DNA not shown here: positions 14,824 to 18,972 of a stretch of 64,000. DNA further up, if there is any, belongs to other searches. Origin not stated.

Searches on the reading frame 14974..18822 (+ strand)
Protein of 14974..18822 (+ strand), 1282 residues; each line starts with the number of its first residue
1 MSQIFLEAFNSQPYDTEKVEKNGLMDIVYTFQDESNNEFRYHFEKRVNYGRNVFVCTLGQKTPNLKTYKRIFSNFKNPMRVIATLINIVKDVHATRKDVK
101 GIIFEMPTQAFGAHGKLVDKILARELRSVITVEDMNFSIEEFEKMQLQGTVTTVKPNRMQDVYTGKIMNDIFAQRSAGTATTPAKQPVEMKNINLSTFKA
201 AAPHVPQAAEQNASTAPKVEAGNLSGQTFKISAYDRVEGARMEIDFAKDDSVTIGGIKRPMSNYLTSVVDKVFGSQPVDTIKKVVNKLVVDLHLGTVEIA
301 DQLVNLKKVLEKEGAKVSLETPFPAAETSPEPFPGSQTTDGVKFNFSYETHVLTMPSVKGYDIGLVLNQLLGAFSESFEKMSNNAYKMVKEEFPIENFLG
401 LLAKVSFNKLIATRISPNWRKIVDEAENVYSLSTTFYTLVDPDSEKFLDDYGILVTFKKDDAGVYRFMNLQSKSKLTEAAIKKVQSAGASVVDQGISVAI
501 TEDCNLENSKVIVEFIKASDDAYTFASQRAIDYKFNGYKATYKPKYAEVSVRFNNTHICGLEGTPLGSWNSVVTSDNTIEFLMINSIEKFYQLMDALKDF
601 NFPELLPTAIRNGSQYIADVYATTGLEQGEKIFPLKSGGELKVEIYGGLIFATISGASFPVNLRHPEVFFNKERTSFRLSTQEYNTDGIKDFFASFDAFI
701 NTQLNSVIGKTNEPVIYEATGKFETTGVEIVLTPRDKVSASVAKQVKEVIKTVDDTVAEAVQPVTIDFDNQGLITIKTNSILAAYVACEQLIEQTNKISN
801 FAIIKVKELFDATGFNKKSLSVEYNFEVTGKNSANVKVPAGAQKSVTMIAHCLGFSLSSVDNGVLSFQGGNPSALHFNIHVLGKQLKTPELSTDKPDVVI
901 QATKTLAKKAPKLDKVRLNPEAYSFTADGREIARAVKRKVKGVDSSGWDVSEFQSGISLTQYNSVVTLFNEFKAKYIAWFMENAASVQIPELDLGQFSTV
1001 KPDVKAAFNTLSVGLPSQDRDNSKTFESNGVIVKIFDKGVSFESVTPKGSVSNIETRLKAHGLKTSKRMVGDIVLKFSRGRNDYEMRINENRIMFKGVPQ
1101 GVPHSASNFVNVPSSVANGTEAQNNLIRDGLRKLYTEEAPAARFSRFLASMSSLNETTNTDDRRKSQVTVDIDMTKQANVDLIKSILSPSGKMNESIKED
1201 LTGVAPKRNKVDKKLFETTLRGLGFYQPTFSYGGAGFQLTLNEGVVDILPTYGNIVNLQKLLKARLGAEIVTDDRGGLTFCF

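Call 9: search_dna_similar(query=window:14974-18822:+, collection=phages, mode=protein, max_rows=15)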
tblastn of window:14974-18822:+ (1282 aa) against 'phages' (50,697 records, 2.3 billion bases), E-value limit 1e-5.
Records with a match: 351; places in all: 358; records where one place covers at least 80% of the query: 0.
Best place of each record, by identity: 60-80% 1; <60% 350.
By first word of the organism name: Salmonella 158; Vibrio 71; Klebsiella 44; Escherichia 29; Dickeya 19; Serratia 10; Shigella 6; Erwinia 4; Enterobacter 3; Ralstonia 2; and 5 more.
By host as written in the record: - 90; Salmonella enterica 26; Salmonella enterica subsp. enterica serovar Enteritidis PT1 21; Klebsiella pneumoniae 19; Salmonella enterica subsp. enterica serovar Typhimurium 14; Escherichia coli O157:H7 11; Dickeya solani 11; Salmonella sp. 10; and 88 more.
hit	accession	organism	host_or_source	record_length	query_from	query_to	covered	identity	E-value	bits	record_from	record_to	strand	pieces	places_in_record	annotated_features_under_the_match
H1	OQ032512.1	Acinetobacter phage nACB2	Acinetobacter halotolerans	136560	1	1280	23%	60.5%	5e-66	376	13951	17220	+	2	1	hypothetical protein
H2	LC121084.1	Ralstonia phage RSP15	-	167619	14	220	16%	29.7%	7e-10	70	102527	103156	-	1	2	hypothetical protein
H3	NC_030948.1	Ralstonia phage RSP15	-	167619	14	220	16%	29.7%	7e-10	70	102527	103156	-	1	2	hypothetical protein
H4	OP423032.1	Salmonella phage vB_Hercules_SET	Salmonella enterica serovar Typhimurium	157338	7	196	15%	30.5%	6e-11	74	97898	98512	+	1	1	hypothetical protein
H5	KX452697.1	Serratia phage KNP4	Serratia sp.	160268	4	188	14%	30.2%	8e-10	70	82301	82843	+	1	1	record has no annotation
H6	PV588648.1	Klebsiella phage KFM-TASP06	Klebsiella pneumoniae TASP06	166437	7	187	14%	30.8%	5e-10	71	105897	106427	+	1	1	none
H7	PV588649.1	Klebsiella phage TTM-TASP117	Klebsiella pneumoniae TASP117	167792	7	187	14%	30.8%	6e-10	70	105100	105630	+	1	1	none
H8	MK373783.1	Escherichia phage vB_EcoM_KWBSE43-6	Escherichia coli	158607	7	187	14%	30.8%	9e-10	70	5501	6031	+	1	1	hypothetical protein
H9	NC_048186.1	Escherichia phage vB_EcoM_KWBSE43-6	Escherichia coli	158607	7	187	14%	30.8%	9e-10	70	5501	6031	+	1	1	hypothetical protein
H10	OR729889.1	Salmonella phage vB_SenAc-pSK20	Salmonella enterica subsp. enterica ...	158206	7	184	14%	30.8%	1e-9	69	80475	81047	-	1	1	hypothetical protein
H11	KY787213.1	Salmonella phage BSP101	Salmonella enterica serovar typhimurium ...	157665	7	184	14%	30.8%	1e-9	69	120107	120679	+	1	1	hypothetical protein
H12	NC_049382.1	Salmonella phage BSP101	Salmonella enterica serovar typhimurium ...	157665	7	184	14%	30.8%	1e-9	69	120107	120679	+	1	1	hypothetical protein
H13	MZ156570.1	Salmonella phage Liang dang 541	Salmonella enterica subsp. enterica ...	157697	7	184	14%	30.8%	1e-9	69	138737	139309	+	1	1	record has no annotation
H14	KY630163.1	Salmonella phage S8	Salmonella gallinarum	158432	7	184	14%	30.8%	1e-9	69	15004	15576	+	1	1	hypothetical protein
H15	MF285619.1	Serratia phage 2050H1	Serratia marcescens wk2050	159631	3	189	15%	29.3%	6e-10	70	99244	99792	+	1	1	hypothetical protein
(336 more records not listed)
